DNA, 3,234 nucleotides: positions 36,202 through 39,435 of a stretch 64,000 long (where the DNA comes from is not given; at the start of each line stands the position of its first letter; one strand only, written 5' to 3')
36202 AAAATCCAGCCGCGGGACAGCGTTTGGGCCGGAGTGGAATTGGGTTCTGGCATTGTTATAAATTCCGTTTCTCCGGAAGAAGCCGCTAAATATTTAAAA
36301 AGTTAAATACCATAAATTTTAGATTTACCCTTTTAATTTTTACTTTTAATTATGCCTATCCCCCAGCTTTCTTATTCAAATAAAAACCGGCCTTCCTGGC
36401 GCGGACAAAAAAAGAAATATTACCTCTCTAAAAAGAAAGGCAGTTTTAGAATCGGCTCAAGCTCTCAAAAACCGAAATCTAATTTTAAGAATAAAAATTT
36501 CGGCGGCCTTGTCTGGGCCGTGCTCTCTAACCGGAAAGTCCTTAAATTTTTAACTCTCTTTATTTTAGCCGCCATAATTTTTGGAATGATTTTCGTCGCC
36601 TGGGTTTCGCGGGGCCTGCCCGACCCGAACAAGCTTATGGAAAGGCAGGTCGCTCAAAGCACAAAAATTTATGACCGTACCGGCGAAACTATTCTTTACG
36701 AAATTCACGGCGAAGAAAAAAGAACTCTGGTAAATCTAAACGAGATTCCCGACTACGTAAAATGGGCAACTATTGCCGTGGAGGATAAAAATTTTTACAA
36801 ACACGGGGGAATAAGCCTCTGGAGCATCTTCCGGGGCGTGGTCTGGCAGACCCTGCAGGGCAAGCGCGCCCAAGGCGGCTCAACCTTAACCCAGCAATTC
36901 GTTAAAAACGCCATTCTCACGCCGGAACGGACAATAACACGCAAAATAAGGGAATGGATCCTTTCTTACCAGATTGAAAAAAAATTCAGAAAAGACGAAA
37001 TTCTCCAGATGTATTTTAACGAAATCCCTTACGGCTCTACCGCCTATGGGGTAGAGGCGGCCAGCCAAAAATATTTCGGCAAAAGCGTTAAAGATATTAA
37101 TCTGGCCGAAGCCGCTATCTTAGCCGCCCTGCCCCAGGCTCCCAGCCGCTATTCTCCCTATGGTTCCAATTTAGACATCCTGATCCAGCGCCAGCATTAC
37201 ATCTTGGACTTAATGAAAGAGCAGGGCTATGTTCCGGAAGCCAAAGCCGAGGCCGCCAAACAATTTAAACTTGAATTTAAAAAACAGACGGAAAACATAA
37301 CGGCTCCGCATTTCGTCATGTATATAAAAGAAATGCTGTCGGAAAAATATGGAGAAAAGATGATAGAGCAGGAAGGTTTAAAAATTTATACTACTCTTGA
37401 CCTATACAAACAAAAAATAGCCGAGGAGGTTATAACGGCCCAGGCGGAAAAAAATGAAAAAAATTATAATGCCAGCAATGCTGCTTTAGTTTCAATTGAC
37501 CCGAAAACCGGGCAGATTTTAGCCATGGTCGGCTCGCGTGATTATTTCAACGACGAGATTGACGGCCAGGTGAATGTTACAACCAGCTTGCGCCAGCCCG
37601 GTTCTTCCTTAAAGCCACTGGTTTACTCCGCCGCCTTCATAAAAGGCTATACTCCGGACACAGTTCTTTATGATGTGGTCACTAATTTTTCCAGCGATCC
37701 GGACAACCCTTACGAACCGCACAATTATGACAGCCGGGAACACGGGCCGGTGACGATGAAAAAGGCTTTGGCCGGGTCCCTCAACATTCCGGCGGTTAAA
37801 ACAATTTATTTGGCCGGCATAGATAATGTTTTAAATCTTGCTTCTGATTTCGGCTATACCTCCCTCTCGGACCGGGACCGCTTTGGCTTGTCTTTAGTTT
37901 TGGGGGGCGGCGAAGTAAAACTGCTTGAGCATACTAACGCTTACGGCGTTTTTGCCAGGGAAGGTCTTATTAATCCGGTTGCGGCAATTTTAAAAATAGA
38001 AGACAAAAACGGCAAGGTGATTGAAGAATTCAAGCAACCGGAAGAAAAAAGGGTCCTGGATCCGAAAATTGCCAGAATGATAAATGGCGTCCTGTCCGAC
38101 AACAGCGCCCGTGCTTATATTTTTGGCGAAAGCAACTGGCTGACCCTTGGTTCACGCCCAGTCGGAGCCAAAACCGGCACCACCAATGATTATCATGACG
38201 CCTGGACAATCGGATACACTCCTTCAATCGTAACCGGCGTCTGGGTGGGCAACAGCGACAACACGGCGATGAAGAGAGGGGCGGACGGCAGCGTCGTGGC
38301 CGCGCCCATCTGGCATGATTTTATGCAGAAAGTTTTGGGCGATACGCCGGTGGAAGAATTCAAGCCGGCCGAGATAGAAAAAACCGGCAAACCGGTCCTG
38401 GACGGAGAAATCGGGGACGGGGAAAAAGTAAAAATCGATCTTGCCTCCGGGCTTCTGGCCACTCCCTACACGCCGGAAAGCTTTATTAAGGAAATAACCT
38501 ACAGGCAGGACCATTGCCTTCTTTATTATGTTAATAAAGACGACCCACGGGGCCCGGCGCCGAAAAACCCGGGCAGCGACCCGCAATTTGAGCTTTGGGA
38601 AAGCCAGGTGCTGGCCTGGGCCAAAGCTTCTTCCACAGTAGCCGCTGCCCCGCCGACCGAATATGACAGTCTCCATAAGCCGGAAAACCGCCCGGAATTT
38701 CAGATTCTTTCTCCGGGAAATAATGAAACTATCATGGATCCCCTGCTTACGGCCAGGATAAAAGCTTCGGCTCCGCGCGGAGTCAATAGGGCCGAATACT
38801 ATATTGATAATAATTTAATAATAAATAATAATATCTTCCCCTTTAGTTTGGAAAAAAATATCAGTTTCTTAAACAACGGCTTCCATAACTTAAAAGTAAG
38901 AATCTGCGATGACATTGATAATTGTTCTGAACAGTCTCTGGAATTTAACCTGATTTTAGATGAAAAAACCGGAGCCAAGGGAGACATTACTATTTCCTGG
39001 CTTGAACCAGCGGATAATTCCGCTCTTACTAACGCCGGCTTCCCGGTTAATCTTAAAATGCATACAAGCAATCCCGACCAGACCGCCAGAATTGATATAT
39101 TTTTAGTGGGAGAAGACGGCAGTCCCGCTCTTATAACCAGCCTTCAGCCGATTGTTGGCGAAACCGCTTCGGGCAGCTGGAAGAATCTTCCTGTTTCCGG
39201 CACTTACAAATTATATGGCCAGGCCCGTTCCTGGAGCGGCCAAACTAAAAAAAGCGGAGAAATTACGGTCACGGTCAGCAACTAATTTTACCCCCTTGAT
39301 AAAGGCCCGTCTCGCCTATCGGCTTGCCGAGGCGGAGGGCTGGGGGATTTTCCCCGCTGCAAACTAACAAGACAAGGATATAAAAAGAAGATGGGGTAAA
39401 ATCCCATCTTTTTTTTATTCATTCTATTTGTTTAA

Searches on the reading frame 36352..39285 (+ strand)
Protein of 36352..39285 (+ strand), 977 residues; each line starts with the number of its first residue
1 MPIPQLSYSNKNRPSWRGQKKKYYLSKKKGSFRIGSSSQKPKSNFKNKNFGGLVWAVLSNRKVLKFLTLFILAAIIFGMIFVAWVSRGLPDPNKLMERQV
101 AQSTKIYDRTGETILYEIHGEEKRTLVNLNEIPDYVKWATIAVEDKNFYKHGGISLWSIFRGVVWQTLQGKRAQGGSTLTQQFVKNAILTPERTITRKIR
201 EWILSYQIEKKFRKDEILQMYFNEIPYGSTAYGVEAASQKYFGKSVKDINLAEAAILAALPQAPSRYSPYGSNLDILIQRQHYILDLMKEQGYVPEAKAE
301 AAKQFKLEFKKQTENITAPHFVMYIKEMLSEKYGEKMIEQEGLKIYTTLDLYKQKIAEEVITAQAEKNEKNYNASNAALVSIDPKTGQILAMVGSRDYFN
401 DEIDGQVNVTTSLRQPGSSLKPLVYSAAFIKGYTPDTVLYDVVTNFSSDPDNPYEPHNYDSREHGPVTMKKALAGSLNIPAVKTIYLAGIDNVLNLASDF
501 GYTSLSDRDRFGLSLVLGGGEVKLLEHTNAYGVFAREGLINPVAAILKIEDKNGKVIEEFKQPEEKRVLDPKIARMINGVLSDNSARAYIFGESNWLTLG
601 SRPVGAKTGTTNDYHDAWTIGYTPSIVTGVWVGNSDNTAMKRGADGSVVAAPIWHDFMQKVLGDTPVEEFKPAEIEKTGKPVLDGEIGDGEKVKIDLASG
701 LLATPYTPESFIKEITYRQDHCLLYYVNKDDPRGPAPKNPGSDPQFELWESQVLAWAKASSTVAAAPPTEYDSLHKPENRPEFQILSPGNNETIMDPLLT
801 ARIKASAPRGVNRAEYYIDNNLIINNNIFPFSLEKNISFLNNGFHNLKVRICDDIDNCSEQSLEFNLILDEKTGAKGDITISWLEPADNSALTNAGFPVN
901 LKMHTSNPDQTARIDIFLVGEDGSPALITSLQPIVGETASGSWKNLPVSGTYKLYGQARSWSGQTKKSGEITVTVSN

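Call 59: search_protein_families(library=pfam, proteins=[window:36352-39285:+])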
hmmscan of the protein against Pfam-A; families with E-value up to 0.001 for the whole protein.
window:36352-39285:+ (977 aa): 3 families
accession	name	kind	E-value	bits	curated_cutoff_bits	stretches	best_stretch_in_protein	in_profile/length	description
PF00912.28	Transgly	-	5.1e-62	208.9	27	1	114-288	4-177/178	Transglycosylase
PF00905.27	Transpeptidase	-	7.4e-23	81.6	22.1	1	379-659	3-299/299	Penicillin binding protein transpeptidase domain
PF17957.7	Big_7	-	6.5e-10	40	24.1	1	781-849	1-70/70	Bacterial Ig domain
